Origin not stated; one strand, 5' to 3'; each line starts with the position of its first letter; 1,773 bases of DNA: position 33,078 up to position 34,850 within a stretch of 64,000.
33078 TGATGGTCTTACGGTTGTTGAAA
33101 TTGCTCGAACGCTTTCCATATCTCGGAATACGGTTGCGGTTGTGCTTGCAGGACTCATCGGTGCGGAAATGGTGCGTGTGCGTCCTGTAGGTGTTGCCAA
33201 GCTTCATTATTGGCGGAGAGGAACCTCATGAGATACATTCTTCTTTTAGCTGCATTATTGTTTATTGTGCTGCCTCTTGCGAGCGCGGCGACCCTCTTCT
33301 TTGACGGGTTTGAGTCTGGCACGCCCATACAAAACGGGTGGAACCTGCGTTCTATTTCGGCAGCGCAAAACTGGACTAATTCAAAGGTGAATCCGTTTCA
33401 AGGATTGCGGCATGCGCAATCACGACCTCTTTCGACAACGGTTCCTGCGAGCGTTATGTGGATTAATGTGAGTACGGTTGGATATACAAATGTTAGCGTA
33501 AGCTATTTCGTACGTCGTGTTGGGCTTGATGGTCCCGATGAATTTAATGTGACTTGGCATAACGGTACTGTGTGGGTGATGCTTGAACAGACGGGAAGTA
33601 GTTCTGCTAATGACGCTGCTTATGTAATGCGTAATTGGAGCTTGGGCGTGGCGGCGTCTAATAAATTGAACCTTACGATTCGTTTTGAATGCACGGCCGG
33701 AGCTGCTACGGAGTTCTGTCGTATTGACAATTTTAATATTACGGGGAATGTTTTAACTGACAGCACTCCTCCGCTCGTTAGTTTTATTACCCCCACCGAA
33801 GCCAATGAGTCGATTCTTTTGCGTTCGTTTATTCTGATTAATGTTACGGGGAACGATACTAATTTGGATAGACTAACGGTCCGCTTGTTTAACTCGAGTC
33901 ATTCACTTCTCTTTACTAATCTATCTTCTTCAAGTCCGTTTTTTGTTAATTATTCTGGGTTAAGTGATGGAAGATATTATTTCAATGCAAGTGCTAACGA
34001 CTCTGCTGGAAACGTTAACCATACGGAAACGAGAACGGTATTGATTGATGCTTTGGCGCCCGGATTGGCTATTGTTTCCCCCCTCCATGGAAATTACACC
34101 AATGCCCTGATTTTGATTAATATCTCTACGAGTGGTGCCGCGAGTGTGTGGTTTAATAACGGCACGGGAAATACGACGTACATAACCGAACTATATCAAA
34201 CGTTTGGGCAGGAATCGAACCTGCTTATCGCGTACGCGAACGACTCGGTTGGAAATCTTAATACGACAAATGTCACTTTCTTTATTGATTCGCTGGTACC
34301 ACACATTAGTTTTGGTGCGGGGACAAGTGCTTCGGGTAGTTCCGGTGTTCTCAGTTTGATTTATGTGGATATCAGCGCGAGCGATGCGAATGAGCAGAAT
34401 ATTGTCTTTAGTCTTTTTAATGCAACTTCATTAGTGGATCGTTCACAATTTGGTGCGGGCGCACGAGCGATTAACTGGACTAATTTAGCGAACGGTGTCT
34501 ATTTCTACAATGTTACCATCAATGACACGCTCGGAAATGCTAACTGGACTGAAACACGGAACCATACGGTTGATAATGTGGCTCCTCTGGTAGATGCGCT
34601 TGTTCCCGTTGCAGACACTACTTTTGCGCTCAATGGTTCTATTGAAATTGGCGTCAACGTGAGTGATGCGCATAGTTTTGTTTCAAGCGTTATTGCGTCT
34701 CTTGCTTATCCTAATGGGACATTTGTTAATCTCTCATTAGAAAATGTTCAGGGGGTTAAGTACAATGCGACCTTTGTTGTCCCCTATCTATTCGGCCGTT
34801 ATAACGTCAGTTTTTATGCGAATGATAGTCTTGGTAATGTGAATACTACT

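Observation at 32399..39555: A 158-bp RNase Z fragment fused to the rnz promoter is duplicated 7 kb away, bracketing the second giant-gene cassette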

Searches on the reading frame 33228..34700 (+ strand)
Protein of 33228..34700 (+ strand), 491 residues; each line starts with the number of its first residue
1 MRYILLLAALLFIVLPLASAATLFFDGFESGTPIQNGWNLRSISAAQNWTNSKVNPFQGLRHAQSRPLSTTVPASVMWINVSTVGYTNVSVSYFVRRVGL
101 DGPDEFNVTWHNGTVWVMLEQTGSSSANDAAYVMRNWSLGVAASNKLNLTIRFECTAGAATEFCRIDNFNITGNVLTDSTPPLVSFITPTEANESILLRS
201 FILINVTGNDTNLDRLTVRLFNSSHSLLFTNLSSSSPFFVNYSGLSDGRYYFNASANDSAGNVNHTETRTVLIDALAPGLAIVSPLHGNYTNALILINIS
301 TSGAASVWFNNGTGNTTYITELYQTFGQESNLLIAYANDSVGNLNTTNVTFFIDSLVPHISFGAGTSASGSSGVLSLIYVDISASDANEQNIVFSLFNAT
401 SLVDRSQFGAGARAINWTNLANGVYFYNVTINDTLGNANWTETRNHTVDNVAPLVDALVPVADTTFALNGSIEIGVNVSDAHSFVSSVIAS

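Call 58: find_related_loci(query=window:33228-34700:+, collection=viral_contigs, flank=5000)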
Query window:33228-34700:+ (491 aa) in viral_contigs; peptide patterns used: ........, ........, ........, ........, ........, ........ (x = any residue, [..] = any of these).
3 stretches matched a pattern, but none encodes a relative of the query by tblastn (E <= 1e-3).
